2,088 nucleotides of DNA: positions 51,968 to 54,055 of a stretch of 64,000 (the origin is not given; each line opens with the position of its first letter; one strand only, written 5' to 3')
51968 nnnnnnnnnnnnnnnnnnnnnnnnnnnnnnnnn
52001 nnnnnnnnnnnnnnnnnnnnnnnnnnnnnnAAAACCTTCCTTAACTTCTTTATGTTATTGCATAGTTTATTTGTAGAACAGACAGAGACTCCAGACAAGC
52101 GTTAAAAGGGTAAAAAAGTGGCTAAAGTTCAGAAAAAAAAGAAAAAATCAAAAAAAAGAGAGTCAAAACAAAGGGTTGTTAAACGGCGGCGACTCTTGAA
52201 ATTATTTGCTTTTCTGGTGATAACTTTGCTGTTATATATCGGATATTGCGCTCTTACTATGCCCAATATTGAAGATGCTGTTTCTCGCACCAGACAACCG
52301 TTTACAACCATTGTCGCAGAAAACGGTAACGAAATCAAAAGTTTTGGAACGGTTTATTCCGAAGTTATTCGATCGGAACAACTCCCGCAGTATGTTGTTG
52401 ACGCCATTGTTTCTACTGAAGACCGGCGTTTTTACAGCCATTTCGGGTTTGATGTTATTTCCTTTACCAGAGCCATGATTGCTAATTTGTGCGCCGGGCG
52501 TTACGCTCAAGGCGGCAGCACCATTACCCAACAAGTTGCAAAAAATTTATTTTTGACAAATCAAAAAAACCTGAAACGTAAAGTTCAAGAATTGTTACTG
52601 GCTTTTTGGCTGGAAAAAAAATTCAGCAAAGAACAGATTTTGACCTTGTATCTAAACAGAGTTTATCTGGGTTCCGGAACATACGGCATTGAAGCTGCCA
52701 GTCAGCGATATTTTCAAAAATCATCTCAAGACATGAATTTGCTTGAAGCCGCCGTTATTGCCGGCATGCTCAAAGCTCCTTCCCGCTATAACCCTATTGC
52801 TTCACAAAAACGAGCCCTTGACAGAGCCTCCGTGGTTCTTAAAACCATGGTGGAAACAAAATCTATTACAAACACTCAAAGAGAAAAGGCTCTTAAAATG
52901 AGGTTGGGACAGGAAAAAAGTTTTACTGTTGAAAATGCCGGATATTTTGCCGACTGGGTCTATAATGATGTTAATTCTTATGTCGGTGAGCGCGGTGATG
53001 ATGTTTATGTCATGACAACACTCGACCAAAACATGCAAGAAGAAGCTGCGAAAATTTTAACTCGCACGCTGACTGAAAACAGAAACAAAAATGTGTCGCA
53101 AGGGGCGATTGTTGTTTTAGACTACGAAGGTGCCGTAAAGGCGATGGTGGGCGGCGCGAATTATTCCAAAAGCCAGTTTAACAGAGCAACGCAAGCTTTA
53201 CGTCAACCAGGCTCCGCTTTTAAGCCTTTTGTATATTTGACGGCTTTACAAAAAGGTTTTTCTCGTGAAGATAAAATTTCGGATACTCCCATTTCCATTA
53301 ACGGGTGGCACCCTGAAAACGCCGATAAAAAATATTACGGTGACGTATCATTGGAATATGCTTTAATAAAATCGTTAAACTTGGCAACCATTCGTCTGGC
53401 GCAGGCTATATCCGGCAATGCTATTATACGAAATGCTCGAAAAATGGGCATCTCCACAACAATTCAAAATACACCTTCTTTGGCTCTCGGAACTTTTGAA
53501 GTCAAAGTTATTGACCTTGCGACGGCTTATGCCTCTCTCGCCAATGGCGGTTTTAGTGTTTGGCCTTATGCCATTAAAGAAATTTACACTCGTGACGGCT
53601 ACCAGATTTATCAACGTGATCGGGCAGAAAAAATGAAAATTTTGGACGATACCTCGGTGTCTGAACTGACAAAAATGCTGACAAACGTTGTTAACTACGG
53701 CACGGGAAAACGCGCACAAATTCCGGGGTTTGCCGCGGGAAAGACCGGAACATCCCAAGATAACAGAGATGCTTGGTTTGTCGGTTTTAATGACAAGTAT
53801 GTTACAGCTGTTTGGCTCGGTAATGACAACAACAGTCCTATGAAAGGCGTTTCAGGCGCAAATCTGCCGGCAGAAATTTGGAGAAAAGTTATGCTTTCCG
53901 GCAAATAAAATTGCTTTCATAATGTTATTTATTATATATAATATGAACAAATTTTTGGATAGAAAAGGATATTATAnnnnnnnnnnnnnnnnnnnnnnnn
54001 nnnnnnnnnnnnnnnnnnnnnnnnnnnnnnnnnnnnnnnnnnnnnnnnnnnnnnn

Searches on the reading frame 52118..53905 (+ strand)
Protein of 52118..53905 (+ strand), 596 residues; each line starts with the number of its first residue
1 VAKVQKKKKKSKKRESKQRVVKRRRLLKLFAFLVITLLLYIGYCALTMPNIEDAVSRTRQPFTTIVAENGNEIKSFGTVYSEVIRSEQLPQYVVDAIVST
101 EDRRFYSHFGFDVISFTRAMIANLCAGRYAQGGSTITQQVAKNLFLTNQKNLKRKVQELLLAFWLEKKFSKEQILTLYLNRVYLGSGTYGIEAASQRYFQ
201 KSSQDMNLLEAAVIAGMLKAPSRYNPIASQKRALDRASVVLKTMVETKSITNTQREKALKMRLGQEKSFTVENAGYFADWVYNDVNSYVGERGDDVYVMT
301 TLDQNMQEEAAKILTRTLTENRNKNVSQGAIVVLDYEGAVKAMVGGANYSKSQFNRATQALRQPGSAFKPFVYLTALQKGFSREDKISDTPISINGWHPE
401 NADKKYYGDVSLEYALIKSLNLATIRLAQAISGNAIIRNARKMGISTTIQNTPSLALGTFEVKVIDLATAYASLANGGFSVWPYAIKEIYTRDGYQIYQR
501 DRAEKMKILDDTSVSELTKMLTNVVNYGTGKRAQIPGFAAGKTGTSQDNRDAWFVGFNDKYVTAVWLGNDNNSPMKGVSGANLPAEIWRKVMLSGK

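Call 56: search_protein_families(library=pfam, proteins=[window:52118-53905:+], max_evalue=0.0001)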
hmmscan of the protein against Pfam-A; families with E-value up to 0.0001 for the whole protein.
window:52118-53905:+ (596 aa): 2 families
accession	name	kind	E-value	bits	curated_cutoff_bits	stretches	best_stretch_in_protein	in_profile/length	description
PF00912.28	Transgly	-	7.2e-65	218.2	27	1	70-244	2-177/178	Transglycosylase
PF00905.27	Transpeptidase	-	2e-29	103.2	22.1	1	329-571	1-282/299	Penicillin binding protein transpeptidase domain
